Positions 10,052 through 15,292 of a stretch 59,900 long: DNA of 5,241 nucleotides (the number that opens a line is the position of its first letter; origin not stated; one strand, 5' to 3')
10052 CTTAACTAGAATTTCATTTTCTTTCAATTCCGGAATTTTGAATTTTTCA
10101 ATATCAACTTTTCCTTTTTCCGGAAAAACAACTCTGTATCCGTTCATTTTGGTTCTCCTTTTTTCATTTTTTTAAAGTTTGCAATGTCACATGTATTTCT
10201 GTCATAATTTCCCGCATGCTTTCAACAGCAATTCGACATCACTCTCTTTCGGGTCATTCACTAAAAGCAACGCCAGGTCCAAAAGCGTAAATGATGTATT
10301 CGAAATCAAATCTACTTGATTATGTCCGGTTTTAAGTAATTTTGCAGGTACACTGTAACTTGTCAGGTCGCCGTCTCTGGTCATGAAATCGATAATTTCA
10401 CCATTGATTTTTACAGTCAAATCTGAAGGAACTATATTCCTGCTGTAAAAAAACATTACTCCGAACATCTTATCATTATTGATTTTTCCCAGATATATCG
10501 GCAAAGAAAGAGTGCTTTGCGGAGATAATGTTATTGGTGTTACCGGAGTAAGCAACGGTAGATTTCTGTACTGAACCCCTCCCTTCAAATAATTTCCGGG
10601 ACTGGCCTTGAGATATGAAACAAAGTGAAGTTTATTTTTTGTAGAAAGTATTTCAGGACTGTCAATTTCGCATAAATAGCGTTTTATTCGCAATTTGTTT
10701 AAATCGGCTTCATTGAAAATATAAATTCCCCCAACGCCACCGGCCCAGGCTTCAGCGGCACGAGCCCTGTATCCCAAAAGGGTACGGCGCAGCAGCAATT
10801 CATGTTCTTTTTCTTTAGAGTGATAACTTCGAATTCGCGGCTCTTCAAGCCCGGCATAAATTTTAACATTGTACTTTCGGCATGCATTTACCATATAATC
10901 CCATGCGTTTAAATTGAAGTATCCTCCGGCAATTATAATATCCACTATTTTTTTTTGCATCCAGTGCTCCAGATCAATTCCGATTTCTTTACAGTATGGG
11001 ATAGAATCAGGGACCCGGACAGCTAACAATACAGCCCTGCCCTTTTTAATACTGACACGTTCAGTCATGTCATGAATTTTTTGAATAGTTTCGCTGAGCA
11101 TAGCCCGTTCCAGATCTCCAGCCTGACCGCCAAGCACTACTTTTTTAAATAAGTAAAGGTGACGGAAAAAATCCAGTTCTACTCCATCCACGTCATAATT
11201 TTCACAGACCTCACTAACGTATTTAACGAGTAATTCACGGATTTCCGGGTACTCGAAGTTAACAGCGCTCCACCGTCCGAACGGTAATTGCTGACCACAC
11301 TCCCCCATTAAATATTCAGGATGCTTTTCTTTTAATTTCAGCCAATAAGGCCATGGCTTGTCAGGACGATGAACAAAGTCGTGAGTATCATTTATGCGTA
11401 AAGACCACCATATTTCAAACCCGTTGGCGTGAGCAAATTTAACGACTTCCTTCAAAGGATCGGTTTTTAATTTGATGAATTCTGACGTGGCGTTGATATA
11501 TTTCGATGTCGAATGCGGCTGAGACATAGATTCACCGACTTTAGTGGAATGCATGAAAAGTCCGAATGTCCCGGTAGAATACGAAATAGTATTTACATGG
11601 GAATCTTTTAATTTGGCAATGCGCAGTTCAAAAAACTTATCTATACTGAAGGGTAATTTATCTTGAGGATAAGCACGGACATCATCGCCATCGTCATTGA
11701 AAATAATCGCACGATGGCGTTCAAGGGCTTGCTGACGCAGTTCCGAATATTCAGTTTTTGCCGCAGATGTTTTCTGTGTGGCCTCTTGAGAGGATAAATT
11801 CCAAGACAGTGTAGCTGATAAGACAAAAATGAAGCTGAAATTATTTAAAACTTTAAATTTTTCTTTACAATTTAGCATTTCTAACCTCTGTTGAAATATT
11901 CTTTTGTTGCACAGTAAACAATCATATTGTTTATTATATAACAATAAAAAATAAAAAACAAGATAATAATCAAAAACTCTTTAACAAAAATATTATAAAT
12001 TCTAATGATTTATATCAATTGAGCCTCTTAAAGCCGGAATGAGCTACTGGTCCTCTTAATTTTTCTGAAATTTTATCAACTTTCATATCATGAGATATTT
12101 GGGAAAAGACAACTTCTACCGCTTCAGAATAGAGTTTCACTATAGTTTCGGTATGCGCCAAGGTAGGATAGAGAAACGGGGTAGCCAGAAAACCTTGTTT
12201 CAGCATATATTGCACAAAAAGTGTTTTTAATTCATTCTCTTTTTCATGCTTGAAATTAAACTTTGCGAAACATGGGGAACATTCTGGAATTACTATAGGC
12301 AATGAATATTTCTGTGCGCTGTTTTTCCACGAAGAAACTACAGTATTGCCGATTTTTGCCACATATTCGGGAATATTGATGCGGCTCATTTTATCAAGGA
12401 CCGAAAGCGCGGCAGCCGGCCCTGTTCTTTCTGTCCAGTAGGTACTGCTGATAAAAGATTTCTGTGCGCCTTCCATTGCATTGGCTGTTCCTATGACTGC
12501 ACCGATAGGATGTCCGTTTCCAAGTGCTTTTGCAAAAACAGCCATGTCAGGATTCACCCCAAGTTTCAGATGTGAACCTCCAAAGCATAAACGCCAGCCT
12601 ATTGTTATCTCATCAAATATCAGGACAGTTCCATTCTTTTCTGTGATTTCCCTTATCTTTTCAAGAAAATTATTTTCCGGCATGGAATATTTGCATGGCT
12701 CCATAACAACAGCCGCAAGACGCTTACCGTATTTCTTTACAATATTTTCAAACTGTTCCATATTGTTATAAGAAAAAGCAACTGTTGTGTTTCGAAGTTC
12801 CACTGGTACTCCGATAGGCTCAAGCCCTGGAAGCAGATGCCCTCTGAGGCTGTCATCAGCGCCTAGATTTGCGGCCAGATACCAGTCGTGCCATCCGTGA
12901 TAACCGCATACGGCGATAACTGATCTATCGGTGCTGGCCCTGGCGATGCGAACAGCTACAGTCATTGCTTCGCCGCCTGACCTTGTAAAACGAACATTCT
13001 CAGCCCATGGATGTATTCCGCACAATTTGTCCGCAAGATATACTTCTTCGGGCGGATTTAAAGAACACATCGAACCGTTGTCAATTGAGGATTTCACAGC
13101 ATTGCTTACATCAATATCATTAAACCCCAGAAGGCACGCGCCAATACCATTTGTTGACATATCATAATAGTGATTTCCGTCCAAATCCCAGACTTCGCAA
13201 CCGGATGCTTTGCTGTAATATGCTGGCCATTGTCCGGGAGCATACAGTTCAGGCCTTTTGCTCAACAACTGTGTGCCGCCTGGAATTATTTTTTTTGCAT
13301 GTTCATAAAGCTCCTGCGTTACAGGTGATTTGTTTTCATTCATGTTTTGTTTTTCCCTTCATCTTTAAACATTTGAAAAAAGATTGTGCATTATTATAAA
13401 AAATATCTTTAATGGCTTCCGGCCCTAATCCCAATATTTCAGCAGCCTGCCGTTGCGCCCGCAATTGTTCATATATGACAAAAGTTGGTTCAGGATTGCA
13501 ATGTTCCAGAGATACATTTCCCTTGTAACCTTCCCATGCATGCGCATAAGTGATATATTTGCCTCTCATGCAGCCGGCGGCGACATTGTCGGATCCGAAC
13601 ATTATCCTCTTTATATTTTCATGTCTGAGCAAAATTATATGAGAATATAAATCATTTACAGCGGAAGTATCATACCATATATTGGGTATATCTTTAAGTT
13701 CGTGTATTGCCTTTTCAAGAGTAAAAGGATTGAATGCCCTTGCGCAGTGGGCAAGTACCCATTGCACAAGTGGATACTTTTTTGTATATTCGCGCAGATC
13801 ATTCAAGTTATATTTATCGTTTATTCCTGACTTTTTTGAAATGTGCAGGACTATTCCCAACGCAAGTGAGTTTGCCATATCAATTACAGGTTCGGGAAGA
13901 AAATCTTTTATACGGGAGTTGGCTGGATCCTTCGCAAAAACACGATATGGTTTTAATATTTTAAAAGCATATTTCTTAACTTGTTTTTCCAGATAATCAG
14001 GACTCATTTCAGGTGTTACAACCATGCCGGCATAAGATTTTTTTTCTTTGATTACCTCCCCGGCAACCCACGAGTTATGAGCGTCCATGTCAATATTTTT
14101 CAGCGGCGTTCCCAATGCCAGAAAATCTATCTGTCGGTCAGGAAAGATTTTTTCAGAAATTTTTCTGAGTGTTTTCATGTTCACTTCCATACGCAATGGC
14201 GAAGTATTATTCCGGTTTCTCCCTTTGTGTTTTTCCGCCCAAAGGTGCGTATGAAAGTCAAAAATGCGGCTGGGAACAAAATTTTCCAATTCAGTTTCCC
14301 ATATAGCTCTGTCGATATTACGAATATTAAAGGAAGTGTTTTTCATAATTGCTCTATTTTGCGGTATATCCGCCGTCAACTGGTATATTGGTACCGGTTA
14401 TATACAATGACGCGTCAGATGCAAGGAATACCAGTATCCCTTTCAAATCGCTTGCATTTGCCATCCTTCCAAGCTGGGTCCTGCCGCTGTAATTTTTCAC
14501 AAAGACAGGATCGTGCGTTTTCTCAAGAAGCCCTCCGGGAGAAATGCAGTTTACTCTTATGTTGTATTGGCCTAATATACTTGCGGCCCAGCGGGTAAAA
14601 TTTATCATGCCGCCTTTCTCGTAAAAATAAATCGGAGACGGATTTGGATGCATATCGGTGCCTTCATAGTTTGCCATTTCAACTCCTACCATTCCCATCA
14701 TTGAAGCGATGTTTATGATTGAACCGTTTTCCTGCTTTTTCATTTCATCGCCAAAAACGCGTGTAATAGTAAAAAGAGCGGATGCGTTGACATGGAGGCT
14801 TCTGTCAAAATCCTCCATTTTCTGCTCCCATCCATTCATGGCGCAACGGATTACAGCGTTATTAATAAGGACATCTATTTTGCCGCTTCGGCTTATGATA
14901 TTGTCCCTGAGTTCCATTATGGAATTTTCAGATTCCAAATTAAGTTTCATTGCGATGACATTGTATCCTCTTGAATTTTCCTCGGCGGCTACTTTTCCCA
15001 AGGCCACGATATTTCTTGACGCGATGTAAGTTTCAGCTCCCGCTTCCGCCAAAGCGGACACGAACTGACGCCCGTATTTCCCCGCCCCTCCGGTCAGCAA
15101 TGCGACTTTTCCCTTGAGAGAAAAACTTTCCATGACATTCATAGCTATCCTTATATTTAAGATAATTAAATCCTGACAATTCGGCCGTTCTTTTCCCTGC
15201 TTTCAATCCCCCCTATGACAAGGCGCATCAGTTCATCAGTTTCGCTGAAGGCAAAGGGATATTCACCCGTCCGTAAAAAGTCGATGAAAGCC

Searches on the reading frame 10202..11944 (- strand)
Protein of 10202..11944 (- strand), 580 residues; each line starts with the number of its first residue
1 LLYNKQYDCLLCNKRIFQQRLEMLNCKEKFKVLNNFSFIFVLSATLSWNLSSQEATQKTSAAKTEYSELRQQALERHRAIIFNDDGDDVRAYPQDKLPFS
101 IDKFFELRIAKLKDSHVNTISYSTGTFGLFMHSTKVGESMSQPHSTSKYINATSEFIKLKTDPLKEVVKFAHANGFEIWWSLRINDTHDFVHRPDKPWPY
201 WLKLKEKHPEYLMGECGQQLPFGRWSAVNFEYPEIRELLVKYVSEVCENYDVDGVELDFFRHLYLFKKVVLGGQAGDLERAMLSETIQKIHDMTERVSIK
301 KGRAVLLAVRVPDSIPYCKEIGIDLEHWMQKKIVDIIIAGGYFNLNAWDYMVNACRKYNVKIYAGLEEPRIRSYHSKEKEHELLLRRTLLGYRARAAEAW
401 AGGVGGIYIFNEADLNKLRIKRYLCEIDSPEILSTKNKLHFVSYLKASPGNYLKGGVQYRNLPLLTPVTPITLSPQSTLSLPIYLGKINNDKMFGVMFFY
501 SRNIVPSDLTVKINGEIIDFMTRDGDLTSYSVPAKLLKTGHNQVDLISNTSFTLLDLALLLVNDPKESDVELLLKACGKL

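Call 73: search_protein_families(library=pfam, proteins=[window:10202-11944:-], max_evalue=0.001)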
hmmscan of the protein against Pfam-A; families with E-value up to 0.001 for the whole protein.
window:10202-11944:- (580 aa): 1 family
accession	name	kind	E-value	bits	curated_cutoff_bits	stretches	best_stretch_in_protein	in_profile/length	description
PF02638.21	GHL10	-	4.5e-09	36.3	27.9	1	109-260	25-163/311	Glycosyl hydrolase-like 10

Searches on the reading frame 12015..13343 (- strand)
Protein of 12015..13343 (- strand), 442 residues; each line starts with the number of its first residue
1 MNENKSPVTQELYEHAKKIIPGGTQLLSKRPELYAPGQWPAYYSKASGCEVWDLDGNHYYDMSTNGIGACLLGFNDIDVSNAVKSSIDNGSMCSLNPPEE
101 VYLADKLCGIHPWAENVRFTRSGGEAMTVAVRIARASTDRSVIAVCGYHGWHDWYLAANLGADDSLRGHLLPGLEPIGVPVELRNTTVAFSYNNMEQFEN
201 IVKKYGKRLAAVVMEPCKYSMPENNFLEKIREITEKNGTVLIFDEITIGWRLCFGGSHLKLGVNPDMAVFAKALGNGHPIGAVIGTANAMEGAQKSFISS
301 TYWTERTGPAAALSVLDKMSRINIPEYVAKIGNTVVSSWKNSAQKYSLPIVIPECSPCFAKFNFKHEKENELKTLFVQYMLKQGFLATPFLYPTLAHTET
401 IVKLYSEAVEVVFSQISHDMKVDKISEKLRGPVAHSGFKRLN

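Call 73: search_protein_families(library=pfam, proteins=[window:12015-13343:-], max_evalue=0.001)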
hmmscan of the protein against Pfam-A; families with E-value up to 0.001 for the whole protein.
window:12015-13343:- (442 aa): 1 family
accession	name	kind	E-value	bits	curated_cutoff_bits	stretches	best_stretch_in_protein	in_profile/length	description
PF00202.27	Aminotran_3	-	1.3e-40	139.8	30.5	1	40-384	10-368/403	Aminotransferase class-III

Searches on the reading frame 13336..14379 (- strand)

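Call 73: search_protein_families(library=pfam, proteins=[window:13336-14379:-], max_evalue=0.001)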
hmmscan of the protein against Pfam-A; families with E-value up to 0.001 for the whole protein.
window:13336-14379:- (347 aa): 1 family
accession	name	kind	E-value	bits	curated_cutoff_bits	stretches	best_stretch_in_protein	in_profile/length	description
PF04909.20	Amidohydro_2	-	5.4e-12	46.5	26.4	1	41-335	2-287/289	Amidohydrolase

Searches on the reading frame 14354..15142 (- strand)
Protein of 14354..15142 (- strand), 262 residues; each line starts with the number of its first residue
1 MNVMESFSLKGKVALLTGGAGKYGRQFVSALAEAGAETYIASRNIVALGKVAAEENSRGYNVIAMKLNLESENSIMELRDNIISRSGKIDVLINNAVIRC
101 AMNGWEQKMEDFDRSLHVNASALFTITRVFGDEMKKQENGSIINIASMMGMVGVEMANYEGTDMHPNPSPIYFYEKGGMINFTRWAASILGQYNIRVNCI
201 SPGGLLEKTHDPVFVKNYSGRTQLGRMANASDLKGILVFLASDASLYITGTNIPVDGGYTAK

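Call 73: search_protein_families(library=pfam, proteins=[window:14354-15142:-], max_evalue=0.001)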
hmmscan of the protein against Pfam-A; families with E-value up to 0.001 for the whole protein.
window:14354-15142:- (262 aa): 3 families
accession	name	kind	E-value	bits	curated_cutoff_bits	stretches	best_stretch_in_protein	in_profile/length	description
PF13561.12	adh_short_C2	-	1.7e-38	132.9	27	1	24-260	9-236/236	Enoyl-(Acyl carrier protein) reductase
PF00106.31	adh_short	-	3.9e-34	118.3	26.6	1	12-205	1-182/195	short chain dehydrogenase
PF08659.16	KR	-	3.2e-06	27.6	22.6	1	14-155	3-144/180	KR domain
